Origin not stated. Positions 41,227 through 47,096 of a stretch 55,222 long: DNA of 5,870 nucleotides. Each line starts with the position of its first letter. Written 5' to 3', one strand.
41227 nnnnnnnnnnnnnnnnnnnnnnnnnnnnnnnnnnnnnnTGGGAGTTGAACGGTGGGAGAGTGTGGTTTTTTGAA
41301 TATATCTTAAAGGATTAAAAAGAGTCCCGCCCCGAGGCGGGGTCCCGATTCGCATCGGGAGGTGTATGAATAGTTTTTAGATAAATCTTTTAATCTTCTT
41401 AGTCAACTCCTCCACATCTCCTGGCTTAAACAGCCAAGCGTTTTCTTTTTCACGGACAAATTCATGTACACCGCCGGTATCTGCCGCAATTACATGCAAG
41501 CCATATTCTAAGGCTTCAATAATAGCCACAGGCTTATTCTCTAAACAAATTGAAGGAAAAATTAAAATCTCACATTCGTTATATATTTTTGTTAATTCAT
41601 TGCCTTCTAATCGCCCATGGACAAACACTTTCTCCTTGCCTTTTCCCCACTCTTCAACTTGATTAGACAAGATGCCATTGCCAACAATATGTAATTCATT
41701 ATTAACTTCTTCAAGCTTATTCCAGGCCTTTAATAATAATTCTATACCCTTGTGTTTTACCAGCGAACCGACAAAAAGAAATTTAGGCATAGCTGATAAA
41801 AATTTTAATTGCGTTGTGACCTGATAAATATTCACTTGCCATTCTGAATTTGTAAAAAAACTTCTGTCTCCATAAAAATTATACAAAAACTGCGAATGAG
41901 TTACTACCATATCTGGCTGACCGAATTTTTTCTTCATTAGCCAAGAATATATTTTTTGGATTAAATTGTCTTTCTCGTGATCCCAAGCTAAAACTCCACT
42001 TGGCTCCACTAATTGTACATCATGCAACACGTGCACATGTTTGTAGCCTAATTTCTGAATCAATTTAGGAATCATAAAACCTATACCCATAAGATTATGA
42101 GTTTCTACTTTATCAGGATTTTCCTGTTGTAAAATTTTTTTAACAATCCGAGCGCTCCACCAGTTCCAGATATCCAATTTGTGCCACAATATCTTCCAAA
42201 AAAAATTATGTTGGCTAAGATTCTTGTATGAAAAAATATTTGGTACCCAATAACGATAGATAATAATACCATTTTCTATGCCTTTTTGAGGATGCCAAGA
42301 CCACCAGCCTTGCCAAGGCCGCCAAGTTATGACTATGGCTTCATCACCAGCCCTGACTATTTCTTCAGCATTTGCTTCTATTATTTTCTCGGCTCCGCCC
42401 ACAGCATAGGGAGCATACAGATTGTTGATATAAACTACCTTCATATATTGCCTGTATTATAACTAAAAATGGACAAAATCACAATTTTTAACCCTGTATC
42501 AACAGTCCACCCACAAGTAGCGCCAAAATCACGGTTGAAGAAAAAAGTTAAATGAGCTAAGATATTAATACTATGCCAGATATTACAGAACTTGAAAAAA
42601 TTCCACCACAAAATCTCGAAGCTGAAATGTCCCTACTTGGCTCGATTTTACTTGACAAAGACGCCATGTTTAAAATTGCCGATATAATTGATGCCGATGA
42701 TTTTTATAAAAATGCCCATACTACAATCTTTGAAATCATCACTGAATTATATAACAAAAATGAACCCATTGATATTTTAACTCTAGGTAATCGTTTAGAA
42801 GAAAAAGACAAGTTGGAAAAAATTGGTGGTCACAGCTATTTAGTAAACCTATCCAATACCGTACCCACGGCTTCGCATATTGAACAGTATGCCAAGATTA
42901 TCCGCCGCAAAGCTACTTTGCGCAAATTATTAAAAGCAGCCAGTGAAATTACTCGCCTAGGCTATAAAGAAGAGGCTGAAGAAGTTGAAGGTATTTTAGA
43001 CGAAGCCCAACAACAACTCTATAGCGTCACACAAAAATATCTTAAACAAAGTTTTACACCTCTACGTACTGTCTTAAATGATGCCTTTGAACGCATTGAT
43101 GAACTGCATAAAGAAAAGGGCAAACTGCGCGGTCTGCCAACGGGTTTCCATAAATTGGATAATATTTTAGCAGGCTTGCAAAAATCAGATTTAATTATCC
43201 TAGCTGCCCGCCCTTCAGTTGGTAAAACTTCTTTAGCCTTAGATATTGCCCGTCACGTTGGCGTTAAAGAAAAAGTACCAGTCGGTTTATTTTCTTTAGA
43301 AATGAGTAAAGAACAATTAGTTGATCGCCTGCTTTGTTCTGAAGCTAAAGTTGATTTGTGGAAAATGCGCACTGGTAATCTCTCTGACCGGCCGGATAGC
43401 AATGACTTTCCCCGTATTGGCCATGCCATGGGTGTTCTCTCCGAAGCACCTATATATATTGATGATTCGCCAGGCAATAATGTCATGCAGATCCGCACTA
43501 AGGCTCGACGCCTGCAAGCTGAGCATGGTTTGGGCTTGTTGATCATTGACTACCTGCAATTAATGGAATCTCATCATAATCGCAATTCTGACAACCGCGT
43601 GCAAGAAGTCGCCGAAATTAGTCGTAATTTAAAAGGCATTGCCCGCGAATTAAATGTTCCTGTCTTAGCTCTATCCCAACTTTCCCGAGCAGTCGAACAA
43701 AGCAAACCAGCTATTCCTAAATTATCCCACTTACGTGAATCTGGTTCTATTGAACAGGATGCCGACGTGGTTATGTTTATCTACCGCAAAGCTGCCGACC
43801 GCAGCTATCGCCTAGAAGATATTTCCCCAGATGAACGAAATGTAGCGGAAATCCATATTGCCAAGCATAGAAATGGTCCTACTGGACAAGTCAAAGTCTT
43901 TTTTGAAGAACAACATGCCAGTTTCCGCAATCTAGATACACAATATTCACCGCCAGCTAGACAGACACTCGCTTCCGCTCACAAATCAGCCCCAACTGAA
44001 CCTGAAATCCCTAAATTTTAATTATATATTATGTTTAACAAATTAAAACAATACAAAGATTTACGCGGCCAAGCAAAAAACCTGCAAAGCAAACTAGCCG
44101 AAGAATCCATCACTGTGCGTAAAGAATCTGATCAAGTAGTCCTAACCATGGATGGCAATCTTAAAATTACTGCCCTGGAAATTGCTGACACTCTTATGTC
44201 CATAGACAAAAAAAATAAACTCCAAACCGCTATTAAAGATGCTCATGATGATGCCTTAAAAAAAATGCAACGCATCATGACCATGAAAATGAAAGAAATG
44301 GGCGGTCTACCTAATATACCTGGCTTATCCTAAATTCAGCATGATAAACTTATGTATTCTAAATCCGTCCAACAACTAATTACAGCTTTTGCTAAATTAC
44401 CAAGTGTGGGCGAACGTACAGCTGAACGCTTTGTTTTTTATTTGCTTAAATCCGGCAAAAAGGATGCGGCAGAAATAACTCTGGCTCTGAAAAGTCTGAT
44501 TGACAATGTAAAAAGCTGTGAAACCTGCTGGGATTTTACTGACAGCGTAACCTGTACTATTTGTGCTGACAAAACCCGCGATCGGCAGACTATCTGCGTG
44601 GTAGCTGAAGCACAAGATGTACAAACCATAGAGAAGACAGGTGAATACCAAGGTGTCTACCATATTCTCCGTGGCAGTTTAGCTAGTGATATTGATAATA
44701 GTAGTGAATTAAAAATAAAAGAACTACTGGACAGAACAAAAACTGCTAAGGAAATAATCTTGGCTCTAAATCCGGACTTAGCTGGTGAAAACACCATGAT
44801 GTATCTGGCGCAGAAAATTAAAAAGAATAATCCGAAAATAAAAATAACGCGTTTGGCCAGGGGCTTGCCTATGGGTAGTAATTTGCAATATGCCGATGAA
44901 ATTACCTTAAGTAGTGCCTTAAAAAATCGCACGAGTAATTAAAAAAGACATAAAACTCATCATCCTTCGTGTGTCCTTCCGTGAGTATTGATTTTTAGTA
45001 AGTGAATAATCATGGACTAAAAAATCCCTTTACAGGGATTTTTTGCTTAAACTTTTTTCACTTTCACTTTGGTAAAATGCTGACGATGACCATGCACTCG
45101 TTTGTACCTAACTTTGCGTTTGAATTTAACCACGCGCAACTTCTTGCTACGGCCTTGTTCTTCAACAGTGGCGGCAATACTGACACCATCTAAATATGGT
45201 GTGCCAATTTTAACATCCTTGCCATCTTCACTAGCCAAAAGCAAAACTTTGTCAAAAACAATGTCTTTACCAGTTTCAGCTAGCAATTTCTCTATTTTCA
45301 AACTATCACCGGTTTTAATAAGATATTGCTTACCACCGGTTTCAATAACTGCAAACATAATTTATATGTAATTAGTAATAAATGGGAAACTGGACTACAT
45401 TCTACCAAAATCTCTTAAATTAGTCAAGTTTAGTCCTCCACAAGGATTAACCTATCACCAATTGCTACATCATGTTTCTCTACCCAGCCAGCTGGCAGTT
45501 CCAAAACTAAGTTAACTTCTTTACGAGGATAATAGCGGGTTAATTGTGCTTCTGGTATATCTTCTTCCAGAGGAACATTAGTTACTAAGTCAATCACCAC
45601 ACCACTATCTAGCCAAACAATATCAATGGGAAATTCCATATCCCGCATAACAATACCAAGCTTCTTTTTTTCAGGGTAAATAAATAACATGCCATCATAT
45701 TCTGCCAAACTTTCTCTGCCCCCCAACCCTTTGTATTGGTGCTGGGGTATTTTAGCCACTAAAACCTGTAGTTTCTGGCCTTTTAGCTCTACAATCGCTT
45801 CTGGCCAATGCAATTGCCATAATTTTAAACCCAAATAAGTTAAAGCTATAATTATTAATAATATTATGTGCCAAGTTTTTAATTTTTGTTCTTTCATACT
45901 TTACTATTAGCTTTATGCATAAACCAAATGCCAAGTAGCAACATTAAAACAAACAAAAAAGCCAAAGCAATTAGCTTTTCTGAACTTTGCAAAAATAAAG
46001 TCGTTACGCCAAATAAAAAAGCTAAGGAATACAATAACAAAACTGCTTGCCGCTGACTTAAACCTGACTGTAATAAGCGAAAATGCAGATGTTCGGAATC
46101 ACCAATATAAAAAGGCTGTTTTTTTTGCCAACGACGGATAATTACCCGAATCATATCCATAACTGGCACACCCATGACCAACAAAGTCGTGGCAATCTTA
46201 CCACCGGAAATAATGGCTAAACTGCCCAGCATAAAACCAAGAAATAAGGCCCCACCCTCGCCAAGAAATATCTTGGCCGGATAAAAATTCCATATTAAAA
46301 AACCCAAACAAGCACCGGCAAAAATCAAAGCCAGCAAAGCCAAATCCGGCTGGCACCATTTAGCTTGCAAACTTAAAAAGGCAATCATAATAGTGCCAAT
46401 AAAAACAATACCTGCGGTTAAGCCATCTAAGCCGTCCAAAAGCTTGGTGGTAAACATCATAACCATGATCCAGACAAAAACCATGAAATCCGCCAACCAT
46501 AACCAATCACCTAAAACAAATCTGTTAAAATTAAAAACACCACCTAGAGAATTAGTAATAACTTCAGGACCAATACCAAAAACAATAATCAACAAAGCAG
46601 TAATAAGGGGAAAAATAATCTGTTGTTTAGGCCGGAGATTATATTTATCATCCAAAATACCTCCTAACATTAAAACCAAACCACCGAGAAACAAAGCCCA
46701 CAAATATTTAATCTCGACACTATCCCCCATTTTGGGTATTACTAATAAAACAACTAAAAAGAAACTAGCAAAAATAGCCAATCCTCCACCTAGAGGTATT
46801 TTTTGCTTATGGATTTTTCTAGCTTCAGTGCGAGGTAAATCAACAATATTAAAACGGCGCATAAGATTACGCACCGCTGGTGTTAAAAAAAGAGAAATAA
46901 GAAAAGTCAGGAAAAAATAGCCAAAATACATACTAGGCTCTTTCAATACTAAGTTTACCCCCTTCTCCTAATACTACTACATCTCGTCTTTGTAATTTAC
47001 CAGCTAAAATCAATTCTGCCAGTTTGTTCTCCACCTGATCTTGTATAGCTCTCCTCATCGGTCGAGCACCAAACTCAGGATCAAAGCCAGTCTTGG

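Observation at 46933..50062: Membrane-anchored Hsp100 with a DnaJ-type zinc finger and a dead D1 ATPase, in an operon with envelope genes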

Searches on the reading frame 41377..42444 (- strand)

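Call 26: search_protein_families(library=pfam, proteins=[window:41377-42444:-], max_evalue=0.00001)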
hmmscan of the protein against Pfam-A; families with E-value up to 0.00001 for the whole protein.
window:41377-42444:- (355 aa): 4 families
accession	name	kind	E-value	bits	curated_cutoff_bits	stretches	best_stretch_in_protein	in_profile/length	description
PF00534.26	Glycos_transf_1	-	1.7e-28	99.7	26.4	1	220-355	16-156/172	Glycosyl transferases group 1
PF13692.12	Glyco_trans_1_4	-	9.9e-27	94.4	27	1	220-354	2-139/142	Glycosyl transferases group 1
PF13439.12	Glyco_transf_4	-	2.6e-10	41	28.5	1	15-190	1-147/170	Glycosyltransferase Family 4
PF13579.12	Glyco_trans_4_4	-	8.7e-06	26.6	29.7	0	16-187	1-138/158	Glycosyl transferase 4-like domain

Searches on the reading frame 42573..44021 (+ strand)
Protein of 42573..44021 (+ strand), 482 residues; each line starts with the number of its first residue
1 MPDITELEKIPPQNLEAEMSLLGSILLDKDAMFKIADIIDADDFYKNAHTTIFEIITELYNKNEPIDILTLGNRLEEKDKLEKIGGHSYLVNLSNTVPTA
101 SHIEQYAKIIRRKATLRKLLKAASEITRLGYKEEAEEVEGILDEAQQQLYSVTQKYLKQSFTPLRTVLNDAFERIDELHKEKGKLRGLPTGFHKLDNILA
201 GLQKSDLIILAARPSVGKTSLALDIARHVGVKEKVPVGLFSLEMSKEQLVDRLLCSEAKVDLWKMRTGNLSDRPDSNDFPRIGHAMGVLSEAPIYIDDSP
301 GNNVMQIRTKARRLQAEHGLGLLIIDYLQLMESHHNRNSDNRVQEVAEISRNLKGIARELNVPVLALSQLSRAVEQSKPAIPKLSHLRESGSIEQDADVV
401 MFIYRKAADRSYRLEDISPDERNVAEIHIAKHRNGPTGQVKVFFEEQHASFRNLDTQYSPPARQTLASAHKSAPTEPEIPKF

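Call 26: search_protein_families(library=pfam, proteins=[window:42573-44021:+], max_evalue=0.00001)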
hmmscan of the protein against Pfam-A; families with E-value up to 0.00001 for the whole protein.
window:42573-44021:+ (482 aa): 3 families
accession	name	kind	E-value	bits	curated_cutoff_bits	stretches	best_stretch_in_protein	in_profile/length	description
PF03796.21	DnaB_C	-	3.1e-101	338.5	27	1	187-453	1-255/255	DnaB-like helicase C terminal domain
PF00772.26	DnaB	-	9.6e-37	125.6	23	1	11-111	2-102/103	DnaB-like helicase N terminal domain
PF13481.12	AAA_25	-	1.6e-15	57.7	27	1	189-370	16-190/195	AAA domain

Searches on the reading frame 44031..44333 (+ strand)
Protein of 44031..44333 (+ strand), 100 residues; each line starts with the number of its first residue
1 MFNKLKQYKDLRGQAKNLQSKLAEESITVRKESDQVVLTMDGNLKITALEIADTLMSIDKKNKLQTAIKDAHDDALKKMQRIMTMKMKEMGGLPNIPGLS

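Call 26: search_protein_families(library=pfam, proteins=[window:44031-44333:+], max_evalue=0.00001)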
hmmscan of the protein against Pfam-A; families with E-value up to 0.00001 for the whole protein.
window:44031-44333:+ (100 aa): 1 family
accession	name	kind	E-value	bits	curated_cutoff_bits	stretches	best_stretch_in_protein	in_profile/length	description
PF02575.21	YbaB_DNA_bd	-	4.7e-14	52.8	25.5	1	5-92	1-88/91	YbaB/EbfC DNA-binding family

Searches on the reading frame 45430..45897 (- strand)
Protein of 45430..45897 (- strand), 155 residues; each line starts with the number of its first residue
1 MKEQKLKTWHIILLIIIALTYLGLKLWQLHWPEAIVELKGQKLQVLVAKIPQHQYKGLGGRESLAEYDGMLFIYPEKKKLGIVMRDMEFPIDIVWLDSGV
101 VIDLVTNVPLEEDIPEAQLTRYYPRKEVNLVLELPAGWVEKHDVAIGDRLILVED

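Call 3: search_protein_families(library=pfam, proteins=[window:45430-45897:-], max_evalue=0.01)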
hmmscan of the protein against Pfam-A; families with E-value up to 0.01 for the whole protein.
window:45430-45897:- (155 aa): 2 families
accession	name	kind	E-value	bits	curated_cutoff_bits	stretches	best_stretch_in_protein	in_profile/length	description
PF02643.20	DUF192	-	3.8e-24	85.1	27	1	44-150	2-94/96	Uncharacterized ACR, COG1430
PF04014.23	MazE_antitoxin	-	0.0083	16.5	24.7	0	134-154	12-32/48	Antidote-toxin recognition MazE, bacterial antitoxin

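Call 4: search_protein_families(library=ncbifam, proteins=[window:45430-45897:-], max_evalue=0.01)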
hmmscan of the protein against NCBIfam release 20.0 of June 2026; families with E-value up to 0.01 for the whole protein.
window:45430-45897:- (155 aa): 1 family
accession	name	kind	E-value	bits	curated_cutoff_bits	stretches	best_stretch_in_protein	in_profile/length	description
NF002996.0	PRK03760.1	equivalog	4.8e-06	26.5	146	1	69-150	39-114/121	hypothetical protein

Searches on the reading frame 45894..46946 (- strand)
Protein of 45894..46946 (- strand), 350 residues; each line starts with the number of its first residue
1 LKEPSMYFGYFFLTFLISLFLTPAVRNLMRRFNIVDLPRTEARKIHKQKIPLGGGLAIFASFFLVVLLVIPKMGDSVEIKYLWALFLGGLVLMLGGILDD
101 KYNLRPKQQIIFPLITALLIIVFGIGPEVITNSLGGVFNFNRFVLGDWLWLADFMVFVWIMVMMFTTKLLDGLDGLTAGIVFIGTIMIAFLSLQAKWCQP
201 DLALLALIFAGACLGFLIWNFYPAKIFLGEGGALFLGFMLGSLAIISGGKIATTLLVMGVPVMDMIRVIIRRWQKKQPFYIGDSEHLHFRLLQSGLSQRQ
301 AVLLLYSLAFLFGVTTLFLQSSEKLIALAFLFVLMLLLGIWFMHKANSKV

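Call 3: search_protein_families(library=pfam, proteins=[window:45894-46946:-], max_evalue=0.01)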
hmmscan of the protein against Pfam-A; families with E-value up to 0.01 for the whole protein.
window:45894-46946:- (350 aa): 1 family
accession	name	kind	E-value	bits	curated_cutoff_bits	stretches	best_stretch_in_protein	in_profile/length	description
PF00953.26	Glycos_transf_4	-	5.6e-29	101.6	27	1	83-247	2-159/160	Glycosyl transferase family 4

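Call 4: search_protein_families(library=ncbifam, proteins=[window:45894-46946:-], max_evalue=0.01)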
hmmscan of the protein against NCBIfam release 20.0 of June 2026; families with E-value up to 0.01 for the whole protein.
window:45894-46946:- (350 aa): 3 families
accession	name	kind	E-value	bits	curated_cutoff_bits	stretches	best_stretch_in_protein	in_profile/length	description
TIGR02380.1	ECA_wecA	exception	2.1e-31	109.3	326.05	1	11-337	4-324/346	UDP-N-acetylglucosamine--undecaprenyl-phosphate N-acetylglucosaminephosphotransferase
NF053644.1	MraY_archaea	equivalog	1.9e-25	89.9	450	2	102-315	146-338/340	pseudomurein biosynthesis MraY family phospho-N-acetylmuramoyl-pentapeptide-transferase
TIGR00445.1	mraY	equivalog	1.7e-14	54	192.05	1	19-316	2-314/321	phospho-N-acetylmuramoyl-pentapeptide-transferase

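Call 60: search_solved_structures(query=window:45894-46946:-, max_evalue=0.001)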
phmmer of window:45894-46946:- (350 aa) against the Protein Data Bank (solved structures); distinct sequences matched with E-value up to 0.001: 5.
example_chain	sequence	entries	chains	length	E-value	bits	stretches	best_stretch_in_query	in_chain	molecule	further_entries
5jnq_A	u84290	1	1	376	1.1e-10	44.3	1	12-304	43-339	Phospho-N-acetylmuramoyl-pentapeptide-transferase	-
9zno_A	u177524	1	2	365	5.1e-10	42.2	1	12-316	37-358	Phospho-N-acetylmuramoyl-pentapeptide-transferase (MraY)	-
4j72_A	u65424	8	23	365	1.1e-08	37.8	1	10-317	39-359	Phospho-N-acetylmuramoyl-pentapeptide-transferase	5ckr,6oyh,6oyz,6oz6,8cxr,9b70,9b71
8tlu_A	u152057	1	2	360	0.00035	23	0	15-274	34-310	Phospho-N-acetylmuramoyl-pentapeptide-transferase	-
8g01_A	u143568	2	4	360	0.00056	22.3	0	16-274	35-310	Phospho-N-acetylmuramoyl-pentapeptide-transferase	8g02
